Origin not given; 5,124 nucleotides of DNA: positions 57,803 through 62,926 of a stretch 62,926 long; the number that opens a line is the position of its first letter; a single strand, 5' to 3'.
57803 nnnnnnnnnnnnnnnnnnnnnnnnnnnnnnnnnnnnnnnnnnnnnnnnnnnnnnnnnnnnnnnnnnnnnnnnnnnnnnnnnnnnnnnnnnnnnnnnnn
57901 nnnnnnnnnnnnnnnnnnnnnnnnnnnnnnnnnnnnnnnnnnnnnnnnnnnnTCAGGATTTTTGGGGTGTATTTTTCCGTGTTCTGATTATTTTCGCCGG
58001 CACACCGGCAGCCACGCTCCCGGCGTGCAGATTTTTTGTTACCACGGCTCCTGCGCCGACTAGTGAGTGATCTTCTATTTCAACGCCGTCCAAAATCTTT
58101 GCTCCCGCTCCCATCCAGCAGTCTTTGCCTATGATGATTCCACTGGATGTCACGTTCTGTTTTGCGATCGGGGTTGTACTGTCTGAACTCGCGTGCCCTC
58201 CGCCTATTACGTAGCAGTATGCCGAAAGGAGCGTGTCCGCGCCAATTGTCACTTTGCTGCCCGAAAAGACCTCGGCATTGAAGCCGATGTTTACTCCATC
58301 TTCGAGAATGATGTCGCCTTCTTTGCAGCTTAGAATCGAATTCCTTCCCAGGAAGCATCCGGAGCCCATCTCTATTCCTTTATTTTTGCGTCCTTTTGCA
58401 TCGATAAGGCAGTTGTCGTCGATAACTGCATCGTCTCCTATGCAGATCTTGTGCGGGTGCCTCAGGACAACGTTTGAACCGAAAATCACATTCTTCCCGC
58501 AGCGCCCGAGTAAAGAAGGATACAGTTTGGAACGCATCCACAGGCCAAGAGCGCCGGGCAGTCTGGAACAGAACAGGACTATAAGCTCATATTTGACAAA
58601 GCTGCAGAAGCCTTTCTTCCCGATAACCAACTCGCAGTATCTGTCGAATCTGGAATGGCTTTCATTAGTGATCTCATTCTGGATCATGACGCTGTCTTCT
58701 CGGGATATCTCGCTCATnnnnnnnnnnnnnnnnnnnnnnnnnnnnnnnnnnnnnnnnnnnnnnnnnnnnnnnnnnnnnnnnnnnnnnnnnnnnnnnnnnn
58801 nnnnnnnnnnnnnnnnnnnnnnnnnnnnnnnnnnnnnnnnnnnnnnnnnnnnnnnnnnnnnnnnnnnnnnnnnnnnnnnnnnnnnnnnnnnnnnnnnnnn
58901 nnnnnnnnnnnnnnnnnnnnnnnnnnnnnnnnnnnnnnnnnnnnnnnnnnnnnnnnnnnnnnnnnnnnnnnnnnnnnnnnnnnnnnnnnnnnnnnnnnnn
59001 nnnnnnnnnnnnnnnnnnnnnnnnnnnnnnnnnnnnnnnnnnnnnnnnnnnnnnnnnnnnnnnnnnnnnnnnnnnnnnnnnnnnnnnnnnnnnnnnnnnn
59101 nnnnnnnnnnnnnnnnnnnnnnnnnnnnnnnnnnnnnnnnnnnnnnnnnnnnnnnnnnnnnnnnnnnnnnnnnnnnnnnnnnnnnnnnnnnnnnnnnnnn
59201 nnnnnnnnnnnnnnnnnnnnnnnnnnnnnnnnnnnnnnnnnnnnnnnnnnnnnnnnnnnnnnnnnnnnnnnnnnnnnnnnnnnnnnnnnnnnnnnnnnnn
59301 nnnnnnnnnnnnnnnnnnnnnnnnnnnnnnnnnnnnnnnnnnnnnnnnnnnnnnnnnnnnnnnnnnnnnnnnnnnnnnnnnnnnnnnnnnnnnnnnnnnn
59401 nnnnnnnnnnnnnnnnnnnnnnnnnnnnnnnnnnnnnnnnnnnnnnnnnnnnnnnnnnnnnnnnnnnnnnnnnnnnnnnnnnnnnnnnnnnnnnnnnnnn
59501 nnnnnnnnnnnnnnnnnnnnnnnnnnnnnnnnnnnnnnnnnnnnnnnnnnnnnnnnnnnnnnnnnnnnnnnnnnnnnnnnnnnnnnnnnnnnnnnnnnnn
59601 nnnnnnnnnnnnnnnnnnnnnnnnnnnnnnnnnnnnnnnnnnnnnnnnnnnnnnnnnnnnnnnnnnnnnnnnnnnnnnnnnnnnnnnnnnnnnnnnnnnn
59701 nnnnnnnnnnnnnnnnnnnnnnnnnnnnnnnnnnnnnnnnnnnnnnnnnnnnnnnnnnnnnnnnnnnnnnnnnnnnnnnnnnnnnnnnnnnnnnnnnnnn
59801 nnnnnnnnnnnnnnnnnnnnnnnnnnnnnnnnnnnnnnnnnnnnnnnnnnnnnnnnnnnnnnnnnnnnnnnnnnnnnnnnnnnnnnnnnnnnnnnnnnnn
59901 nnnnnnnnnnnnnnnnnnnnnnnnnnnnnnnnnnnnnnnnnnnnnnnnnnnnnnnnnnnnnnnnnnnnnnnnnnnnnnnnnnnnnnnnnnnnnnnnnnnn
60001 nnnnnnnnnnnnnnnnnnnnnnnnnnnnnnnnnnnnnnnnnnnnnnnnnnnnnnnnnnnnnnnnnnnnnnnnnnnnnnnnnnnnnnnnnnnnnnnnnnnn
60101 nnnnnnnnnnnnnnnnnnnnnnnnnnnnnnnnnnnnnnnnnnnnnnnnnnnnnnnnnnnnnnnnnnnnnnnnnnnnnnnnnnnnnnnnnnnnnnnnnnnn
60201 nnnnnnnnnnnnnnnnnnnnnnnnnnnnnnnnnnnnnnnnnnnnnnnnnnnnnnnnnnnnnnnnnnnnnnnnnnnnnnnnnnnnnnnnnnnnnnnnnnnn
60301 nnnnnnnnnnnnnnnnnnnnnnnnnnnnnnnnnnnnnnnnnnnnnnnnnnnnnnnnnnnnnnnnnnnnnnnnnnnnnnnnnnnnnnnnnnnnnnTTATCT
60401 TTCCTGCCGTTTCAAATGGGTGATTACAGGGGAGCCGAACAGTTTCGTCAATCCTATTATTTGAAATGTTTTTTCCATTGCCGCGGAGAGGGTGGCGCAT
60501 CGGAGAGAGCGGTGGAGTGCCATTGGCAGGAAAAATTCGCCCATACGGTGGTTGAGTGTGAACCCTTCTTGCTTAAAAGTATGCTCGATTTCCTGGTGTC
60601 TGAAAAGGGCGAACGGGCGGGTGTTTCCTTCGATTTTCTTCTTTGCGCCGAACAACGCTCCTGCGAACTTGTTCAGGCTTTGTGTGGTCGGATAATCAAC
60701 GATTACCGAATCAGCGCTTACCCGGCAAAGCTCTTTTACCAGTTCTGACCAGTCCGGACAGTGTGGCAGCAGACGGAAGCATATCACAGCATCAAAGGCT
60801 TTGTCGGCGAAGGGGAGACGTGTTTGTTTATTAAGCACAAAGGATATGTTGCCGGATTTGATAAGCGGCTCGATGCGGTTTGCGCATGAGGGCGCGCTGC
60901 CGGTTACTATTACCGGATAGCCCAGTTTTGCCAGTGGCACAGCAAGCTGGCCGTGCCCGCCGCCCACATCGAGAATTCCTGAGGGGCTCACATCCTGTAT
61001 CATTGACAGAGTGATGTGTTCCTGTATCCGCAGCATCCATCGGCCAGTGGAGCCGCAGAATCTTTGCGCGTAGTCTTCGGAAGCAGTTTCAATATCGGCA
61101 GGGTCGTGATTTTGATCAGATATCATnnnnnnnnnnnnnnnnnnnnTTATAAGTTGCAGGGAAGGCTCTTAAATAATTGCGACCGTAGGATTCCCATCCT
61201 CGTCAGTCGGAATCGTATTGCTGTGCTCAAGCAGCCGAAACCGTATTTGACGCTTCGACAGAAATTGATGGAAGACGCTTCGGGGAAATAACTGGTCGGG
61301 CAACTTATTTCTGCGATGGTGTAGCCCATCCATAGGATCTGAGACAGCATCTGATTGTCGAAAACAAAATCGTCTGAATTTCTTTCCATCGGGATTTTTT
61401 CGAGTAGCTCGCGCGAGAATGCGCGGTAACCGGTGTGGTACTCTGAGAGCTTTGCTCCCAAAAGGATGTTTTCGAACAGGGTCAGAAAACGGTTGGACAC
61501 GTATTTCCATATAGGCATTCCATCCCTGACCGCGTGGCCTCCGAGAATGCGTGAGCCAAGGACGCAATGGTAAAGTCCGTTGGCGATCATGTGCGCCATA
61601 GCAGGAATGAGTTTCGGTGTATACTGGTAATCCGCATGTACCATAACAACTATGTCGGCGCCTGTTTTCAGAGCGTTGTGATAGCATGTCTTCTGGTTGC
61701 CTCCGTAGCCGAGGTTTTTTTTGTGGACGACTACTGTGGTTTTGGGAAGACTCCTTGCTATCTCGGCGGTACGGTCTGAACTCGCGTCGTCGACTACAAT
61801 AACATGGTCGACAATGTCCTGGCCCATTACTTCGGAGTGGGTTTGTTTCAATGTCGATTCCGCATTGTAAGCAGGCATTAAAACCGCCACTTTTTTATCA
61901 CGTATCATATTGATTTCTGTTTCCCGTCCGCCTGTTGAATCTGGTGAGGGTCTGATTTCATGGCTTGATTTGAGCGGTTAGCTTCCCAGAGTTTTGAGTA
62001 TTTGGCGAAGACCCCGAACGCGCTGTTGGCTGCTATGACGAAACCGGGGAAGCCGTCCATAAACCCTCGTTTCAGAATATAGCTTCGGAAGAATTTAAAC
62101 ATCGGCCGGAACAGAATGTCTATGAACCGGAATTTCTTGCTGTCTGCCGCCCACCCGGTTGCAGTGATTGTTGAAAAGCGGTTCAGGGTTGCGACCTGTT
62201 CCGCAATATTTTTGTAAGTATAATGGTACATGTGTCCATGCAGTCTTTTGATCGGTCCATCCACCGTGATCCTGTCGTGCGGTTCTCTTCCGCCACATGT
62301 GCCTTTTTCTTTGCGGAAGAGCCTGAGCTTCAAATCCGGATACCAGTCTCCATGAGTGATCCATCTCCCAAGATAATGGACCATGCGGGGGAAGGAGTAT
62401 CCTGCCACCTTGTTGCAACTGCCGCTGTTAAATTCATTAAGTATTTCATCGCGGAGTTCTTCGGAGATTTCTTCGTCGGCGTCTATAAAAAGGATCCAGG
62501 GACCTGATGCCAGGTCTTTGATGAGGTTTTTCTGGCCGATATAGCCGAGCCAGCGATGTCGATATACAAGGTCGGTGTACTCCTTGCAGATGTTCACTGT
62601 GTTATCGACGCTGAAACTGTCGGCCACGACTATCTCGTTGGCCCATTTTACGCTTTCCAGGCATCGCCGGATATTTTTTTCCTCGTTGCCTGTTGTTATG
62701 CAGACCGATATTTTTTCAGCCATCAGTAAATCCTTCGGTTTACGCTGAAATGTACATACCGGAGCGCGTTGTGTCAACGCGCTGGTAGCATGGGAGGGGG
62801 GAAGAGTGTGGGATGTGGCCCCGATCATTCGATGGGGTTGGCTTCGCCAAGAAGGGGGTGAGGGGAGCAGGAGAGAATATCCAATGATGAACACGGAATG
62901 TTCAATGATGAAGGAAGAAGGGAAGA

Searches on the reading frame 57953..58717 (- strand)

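Call 19: search_protein_families(library=pfam, proteins=[window:57953-58717:-], max_evalue=0.00001)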
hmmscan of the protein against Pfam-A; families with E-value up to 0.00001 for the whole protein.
window:57953-58717:- (254 aa): 2 families
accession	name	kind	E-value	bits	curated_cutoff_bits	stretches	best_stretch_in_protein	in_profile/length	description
PF00132.30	Hexapep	-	8.4e-16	57.4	27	1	193-228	1-36/36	Bacterial transferase hexapeptide (six repeats)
PF14602.12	Hexapep_2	-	3e-12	46.5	27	1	194-228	2-34/34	Hexapeptide repeat of succinyl-transferase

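Call 21: search_protein_families(library=ncbifam, proteins=[window:57953-58717:-], max_evalue=0.00001)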
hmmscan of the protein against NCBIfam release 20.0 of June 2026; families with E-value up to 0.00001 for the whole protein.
window:57953-58717:- (254 aa): 31 families (the best 25 are shown)
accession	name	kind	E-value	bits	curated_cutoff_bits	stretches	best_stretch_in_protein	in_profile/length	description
NF007797.0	PRK10502.1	subfamily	5.3e-24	84.9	192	1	139-249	76-181/183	WcaF family extracellular polysaccharide biosynthesis acetyltransferase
NF007240.0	PRK09677.1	equivalog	4.3e-22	78.5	243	1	132-248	62-185/192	putative lipopolysaccharide biosynthesis O-acetyl transferase WbbJ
TIGR03570.1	NeuD_NnaD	subfamily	2.3e-18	66.5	160.8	1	178-242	138-202/202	NeuD/PglB/VioB family sugar acetyltransferase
TIGR04008.1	WcaF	equivalog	5.5e-18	65.5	326.3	1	135-247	71-178/180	colanic acid biosynthesis acetyltransferase WcaF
NF007076.0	PRK09527.1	equivalog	1e-15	57.7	347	1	139-247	79-185/203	galactoside O-acetyltransferase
NF041874.1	EPS_EpsC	equivalog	3.3e-15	56.2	150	1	195-247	115-167/168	serine O-acetyltransferase EpsC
TIGR03532.1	DapD_Ac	equivalog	5.3e-15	55.7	231.75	1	191-249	158-216/231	2,3,4,5-tetrahydropyridine-2,6-dicarboxylate N-acetyltransferase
NF058585.1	HptprglPActTf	PfamEq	1.5e-14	54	300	1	194-251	107-164/172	heptaprenylglyceryl phosphate O-acetyltransferase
NF038307.1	EPS_acetyl_HpsU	equivalog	5.9e-14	52.1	305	1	138-243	74-174/178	hormogonium polysaccharide biosynthesis acetyltransferase HpsU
TIGR03308.1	phn_thr-fam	hypoth_equivalog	7.1e-13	48.9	201.65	1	191-247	106-162/204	phosphonate metabolim protein, transferase hexapeptide repeat family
NF007499.0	PRK10092.1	equivalog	4.8e-12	46.1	314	1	156-245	94-181/183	maltose O-acetyltransferase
NF000311.1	Vat_ABCDEFH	equivalog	1.1e-11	44.7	300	1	180-248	97-165/201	Vat family streptogramin A O-acetyltransferase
NF033468.1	stregram_VatI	exception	2.5e-11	43.7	415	1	179-248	98-167/208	streptogramin A O-acetyltransferase Vat(I)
NF008349.0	PRK11132.1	equivalog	1.3e-10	40.8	397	1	200-247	200-247/273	serine O-acetyltransferase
TIGR01172.1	cysE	equivalog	3.3e-10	40.2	210.65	1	196-242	116-162/162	serine O-acetyltransferase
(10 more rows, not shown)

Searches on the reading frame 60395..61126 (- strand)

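Call 19: search_protein_families(library=pfam, proteins=[window:60395-61126:-], max_evalue=0.00001)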
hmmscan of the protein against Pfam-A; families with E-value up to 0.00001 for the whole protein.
window:60395-61126:- (243 aa): 3 families
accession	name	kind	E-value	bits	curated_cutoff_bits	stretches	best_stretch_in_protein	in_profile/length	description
PF08241.18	Methyltransf_11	-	2.2e-12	47.9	21.2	1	52-136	1-86/95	Methyltransferase domain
PF13649.12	Methyltransf_25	-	7.1e-12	46.3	27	1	51-136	1-92/97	Methyltransferase domain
PF13489.12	Methyltransf_23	-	3e-10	40.5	27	1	46-191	21-161/164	Methyltransferase domain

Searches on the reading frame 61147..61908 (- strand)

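Call 19: search_protein_families(library=pfam, proteins=[window:61147-61908:-], max_evalue=0.00001)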
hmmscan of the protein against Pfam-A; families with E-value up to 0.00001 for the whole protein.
window:61147-61908:- (253 aa): 1 family
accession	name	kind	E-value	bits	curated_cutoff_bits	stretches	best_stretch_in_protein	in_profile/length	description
PF00535.33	Glycos_transf_2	-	8.5e-24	84.8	23.3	1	9-172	2-167/168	Glycosyl transferase family 2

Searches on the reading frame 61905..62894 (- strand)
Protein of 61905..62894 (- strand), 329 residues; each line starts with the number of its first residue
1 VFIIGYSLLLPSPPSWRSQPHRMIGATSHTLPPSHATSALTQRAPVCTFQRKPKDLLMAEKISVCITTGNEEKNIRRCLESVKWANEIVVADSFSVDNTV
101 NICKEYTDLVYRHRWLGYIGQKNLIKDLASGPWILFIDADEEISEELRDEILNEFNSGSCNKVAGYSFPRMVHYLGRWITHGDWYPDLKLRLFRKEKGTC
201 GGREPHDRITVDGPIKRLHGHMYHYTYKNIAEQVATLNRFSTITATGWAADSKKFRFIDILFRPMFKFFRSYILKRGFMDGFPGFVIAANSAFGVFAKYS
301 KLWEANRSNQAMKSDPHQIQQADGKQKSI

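Call 19: search_protein_families(library=pfam, proteins=[window:61905-62894:-], max_evalue=0.00001)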
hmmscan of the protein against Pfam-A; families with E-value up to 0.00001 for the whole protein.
window:61905-62894:- (329 aa): 1 family
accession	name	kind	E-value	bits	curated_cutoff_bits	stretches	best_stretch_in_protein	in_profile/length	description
PF00535.33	Glycos_transf_2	-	2.9e-17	63.6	23.3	1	63-160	1-108/168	Glycosyl transferase family 2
